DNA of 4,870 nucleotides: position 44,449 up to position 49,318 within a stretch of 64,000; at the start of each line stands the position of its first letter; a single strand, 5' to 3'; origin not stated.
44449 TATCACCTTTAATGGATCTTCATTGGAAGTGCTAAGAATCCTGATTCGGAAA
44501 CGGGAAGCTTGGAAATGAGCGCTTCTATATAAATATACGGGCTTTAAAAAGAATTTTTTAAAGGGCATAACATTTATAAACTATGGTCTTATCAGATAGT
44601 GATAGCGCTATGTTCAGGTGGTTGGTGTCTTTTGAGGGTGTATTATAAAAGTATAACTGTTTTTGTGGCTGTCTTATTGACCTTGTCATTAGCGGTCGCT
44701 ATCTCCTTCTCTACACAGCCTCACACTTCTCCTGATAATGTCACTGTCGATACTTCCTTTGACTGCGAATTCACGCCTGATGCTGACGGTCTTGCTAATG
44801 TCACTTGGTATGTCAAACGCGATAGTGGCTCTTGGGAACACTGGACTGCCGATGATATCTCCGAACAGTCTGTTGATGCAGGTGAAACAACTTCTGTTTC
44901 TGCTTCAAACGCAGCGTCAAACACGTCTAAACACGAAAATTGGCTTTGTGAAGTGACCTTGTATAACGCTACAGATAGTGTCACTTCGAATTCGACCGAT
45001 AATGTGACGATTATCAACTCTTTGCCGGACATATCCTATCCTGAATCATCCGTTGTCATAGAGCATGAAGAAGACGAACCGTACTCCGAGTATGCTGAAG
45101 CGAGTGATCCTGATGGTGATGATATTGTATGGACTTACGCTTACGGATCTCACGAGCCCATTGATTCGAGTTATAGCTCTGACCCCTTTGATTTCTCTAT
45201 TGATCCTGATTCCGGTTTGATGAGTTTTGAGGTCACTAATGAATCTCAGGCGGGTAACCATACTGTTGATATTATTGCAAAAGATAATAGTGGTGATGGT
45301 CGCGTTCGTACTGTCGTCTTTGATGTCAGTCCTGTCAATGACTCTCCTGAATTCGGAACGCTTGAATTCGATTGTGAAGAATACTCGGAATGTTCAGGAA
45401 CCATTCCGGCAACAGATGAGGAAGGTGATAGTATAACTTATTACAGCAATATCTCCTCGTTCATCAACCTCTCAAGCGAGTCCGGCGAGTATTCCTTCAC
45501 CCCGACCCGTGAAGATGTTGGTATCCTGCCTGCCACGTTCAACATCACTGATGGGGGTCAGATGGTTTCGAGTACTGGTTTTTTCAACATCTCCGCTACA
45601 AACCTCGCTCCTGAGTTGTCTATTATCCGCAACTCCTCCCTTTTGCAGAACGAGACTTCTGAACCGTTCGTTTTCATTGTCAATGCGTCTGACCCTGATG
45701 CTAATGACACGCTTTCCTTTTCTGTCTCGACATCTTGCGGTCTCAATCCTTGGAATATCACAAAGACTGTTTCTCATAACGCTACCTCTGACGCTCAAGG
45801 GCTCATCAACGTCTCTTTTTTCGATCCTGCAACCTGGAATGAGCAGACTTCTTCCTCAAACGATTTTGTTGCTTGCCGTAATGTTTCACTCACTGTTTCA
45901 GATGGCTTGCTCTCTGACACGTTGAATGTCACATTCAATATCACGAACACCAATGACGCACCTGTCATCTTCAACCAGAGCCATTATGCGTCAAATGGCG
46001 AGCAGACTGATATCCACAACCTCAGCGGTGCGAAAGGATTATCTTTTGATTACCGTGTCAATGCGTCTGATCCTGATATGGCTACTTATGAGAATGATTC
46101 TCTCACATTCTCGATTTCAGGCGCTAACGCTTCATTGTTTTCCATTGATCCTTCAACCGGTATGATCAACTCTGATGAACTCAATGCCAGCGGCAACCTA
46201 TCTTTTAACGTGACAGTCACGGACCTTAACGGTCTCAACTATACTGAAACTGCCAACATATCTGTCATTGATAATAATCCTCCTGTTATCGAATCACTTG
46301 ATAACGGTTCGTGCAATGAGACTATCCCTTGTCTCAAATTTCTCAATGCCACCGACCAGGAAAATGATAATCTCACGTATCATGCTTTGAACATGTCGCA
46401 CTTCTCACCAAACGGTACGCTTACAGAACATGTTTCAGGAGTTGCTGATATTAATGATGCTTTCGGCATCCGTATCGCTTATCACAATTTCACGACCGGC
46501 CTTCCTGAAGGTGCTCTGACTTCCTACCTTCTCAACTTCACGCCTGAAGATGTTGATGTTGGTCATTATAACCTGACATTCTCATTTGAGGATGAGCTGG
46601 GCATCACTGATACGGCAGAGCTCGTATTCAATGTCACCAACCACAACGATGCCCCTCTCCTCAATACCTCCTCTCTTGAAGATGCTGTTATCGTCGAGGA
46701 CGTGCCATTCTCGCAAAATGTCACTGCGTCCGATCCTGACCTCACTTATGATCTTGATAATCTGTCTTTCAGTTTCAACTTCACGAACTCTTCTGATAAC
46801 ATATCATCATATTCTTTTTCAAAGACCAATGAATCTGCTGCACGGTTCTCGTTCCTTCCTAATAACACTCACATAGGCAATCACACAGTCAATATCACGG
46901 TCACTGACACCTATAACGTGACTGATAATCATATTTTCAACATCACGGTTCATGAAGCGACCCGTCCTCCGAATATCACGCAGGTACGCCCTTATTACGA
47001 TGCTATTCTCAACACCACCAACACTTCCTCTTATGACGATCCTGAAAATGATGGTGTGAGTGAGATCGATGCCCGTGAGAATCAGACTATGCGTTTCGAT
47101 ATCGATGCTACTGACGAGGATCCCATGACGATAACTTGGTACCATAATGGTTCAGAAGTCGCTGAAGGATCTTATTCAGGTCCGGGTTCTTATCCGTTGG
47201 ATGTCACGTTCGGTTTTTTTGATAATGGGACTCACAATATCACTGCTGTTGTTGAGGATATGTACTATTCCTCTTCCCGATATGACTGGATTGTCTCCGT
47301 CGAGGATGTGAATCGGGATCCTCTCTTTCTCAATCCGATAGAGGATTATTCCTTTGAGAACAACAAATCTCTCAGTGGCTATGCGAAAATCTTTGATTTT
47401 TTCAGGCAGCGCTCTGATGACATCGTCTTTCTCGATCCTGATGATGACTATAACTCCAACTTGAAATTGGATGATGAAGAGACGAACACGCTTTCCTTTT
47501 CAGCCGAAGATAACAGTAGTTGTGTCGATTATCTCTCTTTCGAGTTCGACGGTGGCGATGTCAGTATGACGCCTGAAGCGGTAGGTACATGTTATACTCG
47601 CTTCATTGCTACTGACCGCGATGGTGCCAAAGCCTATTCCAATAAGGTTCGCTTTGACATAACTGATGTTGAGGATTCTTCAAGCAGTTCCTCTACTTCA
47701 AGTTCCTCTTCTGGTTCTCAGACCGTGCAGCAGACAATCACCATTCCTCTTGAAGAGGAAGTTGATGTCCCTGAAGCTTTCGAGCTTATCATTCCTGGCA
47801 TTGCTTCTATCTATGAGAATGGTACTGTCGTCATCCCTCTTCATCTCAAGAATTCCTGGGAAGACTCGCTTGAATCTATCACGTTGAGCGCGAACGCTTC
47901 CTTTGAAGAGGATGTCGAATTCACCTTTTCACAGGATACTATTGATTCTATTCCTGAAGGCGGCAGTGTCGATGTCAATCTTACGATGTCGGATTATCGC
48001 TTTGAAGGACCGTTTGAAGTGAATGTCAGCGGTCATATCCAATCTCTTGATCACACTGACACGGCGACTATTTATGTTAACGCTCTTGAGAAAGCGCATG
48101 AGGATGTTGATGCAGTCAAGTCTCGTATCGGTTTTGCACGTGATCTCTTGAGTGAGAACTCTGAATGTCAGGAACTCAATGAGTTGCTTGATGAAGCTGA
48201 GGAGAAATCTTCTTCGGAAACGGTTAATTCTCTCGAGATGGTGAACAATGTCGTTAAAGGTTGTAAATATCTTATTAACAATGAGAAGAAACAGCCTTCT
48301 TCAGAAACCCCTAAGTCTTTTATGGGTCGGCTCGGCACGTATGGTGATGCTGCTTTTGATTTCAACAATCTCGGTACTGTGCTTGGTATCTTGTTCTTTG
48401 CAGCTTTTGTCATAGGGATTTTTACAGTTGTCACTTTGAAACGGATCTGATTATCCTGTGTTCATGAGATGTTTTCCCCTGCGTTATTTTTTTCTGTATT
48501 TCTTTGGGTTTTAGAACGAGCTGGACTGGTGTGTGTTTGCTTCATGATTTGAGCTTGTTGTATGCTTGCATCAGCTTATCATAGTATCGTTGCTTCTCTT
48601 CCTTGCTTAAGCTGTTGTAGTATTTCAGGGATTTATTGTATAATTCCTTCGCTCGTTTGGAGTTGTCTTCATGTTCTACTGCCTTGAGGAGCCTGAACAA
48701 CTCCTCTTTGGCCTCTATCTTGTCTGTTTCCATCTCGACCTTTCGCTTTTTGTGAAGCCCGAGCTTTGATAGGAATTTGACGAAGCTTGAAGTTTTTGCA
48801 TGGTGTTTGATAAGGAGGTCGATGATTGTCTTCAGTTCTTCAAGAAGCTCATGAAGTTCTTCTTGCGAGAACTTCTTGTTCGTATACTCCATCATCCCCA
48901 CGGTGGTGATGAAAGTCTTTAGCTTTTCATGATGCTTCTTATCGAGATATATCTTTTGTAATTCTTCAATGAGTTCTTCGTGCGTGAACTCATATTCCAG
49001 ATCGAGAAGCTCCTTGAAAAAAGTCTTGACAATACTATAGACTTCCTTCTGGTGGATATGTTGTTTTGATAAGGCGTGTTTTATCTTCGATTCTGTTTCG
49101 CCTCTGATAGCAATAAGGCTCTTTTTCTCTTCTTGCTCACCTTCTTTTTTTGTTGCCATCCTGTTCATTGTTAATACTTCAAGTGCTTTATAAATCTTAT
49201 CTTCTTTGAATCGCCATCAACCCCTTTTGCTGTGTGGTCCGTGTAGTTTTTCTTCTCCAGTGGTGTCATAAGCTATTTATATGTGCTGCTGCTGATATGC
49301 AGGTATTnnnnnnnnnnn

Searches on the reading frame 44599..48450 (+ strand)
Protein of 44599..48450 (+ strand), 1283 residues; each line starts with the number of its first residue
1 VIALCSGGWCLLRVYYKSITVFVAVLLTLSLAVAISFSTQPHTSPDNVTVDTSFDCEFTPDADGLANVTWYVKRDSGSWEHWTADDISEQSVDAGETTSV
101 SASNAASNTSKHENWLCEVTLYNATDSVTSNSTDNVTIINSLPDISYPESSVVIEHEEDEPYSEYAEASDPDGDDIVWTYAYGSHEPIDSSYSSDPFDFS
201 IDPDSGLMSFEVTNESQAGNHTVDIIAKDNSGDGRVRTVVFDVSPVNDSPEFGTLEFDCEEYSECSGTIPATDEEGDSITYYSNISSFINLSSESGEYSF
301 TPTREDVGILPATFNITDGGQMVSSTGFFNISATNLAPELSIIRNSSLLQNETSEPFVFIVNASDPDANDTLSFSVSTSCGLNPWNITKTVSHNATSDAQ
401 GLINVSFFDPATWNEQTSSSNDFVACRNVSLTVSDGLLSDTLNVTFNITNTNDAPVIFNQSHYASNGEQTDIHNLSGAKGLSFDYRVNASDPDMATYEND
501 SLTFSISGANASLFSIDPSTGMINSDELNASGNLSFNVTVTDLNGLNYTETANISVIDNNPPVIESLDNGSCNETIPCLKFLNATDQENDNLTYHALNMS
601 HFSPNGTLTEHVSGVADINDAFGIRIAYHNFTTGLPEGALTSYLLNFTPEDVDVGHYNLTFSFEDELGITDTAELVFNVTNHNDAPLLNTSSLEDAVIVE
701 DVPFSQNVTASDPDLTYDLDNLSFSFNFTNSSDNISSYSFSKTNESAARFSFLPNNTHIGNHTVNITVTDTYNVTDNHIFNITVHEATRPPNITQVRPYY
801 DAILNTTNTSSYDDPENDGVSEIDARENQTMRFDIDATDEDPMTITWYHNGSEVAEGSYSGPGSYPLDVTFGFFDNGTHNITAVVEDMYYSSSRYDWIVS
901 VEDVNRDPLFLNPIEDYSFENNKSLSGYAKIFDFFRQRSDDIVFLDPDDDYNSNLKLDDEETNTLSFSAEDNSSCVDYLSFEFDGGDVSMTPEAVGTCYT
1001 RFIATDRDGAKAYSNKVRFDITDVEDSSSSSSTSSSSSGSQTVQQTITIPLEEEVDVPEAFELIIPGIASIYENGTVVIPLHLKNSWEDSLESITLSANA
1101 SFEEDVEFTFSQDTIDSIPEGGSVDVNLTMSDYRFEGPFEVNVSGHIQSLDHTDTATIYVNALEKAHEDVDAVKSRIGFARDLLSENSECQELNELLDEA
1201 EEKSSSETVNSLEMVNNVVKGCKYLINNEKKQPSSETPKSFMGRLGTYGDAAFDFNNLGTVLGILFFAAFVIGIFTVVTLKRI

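Call 46: search_protein_families(library=pfam, proteins=[window:44599-48450:+], max_evalue=0.001)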
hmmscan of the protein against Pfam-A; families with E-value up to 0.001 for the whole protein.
window:44599-48450:+ (1283 aa): 3 families
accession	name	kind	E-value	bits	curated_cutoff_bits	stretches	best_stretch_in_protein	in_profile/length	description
PF17963.7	Big_9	-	9.4e-06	26.9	23.6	0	683-783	1-89/89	Bacterial Ig domain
PF17803.7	Cadherin_4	-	2.2e-05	25.3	25.1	0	444-510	3-55/71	Bacterial cadherin-like domain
PF07679.22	I-set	-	0.00098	19.6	23.7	0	821-857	8-44/90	Immunoglobulin I-set domain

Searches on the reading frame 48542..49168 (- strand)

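Call 46: search_protein_families(library=pfam, proteins=[window:48542-49168:-], max_evalue=0.001)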
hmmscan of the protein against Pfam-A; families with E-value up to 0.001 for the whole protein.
window:48542-49168:- (208 aa): 1 family
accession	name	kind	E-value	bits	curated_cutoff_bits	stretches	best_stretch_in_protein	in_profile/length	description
PF21672.2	COMM_HN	-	0.00019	22.3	23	0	96-142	49-95/103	COMMD2-7/10, HN domain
